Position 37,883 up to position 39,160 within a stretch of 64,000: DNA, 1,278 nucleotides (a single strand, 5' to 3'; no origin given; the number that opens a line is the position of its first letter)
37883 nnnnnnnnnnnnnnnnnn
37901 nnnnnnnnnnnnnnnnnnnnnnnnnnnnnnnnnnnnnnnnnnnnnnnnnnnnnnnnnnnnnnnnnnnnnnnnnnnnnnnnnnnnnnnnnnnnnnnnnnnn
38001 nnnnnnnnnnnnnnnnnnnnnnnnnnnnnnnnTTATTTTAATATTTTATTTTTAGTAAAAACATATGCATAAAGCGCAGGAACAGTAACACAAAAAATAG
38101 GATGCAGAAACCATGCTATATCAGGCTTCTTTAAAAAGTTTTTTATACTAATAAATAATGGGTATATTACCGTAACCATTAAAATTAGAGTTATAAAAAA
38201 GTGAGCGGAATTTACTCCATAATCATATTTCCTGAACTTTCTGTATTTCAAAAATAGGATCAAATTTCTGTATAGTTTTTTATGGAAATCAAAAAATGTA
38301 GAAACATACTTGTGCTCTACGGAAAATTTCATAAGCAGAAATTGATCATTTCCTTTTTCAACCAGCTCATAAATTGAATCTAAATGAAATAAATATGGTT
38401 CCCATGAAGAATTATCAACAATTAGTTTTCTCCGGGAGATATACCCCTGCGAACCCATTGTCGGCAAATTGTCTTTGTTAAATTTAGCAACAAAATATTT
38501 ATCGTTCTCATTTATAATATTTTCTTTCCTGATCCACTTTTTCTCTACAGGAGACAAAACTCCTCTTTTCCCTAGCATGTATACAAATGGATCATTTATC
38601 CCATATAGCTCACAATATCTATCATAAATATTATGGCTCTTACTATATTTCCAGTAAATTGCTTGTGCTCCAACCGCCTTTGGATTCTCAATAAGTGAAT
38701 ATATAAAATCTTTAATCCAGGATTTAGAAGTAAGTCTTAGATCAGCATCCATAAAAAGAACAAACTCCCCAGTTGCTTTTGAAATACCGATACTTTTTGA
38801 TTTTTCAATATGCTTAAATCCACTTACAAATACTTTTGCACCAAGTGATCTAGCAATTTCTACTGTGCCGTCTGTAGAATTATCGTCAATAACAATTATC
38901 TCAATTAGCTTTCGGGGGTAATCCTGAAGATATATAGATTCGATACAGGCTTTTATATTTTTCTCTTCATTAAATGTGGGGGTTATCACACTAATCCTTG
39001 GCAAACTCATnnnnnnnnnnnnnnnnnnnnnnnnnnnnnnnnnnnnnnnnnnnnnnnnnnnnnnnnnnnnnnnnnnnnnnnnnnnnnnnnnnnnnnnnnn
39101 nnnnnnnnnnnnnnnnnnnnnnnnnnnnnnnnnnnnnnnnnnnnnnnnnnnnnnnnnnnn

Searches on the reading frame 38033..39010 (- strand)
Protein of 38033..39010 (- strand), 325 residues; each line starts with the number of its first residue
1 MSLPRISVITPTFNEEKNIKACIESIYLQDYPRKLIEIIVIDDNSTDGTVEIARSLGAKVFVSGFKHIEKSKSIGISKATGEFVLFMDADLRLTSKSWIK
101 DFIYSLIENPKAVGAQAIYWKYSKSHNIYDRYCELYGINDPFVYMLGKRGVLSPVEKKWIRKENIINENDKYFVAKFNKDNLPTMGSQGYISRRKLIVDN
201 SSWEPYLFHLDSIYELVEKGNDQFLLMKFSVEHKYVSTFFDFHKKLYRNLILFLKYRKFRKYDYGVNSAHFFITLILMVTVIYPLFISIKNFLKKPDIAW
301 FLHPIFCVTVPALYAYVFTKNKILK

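Call 8: search_protein_families(library=pfam, proteins=[window:38033-39010:-], max_evalue=0.001)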
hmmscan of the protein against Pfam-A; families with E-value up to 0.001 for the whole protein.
window:38033-39010:- (325 aa): 3 families
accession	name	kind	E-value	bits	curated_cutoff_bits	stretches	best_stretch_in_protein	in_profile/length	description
PF00535.33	Glycos_transf_2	-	4.4e-28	98.7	23.3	1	7-133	1-130/168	Glycosyl transferase family 2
PF13641.12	Glyco_tranf_2_3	-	1.7e-07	31.9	27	1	4-91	1-97/230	Glycosyltransferase like family 2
PF10111.15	Glyco_tranf_2_2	-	1.8e-05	24.8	27.3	1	7-98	1-99/276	Glycosyltransferase like family 2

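Call 60: search_protein_families(library=ncbifam, proteins=[window:38033-39010:-], max_evalue=0.000001)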
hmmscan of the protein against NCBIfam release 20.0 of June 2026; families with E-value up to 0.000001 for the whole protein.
window:38033-39010:- (325 aa): 18 families
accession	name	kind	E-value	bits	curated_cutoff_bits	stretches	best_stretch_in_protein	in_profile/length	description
TIGR04283.1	glyco_like_mftF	equivalog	2.7e-15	56.5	182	1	6-109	1-99/221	TIGR04283 family arsenosugar biosynthesis glycosyltransferase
NF010496.0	PRK13915.1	equivalog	4.3e-14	52.3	262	1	5-119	32-155/307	glucosyl-3-phosphoglycerate synthase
TIGR03111.1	glyc2_xrt_Gpos1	hypoth_equivalog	2.9e-12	46.1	363.95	1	2-111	47-161/439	TIGR03111 family XrtG-associated glycosyltransferase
NF007482.0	PRK10073.1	equivalog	3.4e-12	46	423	1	3-95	5-100/334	glycosyltransferase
TIGR03965.1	mycofact_glyco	equivalog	2.7e-11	43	280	1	3-110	73-183/467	mycofactocin biosynthesis glycosyltransferase MftF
TIGR03469.1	HpnB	hypoth_equivalog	3.1e-11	42.9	379.25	1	2-59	42-98/386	hopene-associated glycosyltransferase HpnB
NF047683.1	TeichurnBiosyTuaG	equivalog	6.4e-11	42.4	400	1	4-92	6-98/252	teichuronic acid biosynthesis protein TuaG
NF050050.1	ProtGlycPglI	equivalog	1.1e-10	41.4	500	1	4-96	2-99/306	GalNAc(5)-diNAcBac-PP-undecaprenol beta-1,3-glucosyltransferase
NF041875.1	EPS_EpsD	equivalog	1.5e-10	41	370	1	6-94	1-93/325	exopolysaccharide biosynthesis glycosyltransferase EpsD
TIGR03937.1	PgaC_IcaA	equivalog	4.9e-10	38.9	422.3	1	3-111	44-155/407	poly-beta-1,6-N-acetyl-D-glucosamine synthase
NF038299.1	EPS_HpsN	equivalog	2e-09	36.9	425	1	4-115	1-114/317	hormogonium polysaccharide biosynthesis glycosyltransferase HpsN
TIGR04182.1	glyco_TIGR04182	equivalog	1.5e-08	34.4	325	1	6-90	2-82/293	S-layer glycoprotein N-glycosyltransferase AglJ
NF038302.1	EPS_HpsE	equivalog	3.5e-08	32.8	300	1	6-112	3-117/307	hormogonium polysaccharide biosynthesis glycosyltransferase HpsE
NF045692.1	OglycostaseCruG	equivalog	6.3e-08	32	600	1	3-55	40-90/386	2'-O-glycosyltransferase CruG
NF041865.1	EpsU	equivalog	1.1e-07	31.2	700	1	6-63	41-98/394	exopolysaccharide biosynthesis GT2 family glycosyltransferase EpsU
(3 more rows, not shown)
